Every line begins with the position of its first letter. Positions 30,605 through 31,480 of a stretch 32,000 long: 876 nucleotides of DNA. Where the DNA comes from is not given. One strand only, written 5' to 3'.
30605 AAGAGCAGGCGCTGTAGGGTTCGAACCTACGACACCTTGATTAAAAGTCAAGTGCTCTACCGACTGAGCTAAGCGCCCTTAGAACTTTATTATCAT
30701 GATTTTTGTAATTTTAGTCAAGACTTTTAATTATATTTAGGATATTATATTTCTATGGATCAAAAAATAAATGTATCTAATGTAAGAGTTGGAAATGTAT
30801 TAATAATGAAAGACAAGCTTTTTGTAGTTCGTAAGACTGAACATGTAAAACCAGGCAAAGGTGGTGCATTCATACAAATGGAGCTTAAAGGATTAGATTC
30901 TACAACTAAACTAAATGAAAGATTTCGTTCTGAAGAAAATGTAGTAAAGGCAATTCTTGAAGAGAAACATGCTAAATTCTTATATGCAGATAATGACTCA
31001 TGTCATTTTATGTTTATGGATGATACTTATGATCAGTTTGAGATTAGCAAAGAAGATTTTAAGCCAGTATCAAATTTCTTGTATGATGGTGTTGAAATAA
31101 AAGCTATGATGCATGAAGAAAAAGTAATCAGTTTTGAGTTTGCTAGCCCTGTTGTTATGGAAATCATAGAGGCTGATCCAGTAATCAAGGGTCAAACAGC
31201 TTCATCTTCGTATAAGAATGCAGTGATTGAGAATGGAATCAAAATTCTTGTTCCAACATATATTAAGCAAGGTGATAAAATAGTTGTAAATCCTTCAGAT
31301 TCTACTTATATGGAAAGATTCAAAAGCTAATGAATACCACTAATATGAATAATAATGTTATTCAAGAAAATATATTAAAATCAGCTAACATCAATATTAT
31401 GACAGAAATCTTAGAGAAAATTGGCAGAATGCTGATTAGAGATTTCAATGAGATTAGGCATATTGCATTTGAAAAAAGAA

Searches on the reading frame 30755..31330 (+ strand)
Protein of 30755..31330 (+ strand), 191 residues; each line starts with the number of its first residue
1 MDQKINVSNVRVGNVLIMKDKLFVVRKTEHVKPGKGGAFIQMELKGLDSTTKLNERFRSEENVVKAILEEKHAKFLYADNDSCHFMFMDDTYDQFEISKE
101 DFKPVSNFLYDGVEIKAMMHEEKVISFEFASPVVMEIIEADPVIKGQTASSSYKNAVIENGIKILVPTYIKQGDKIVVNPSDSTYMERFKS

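Call 6: search_protein_families(library=pfam, proteins=[window:30755-31330:+], max_evalue=0.01)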
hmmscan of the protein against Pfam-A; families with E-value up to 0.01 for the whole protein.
window:30755-31330:+ (191 aa): 3 families
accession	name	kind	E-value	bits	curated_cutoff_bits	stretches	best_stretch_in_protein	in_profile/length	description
PF09285.17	Elong-fact-P_C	-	2.4e-21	75.6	25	1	133-188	1-56/56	Elongation factor P, C-terminal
PF08207.18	EFP_N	-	5.1e-18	65.3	23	1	7-63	2-58/58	Elongation factor P (EF-P) KOW-like domain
PF01132.26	EFP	-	5.7e-13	49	27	1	72-125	2-54/54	Elongation factor P (EF-P) OB domain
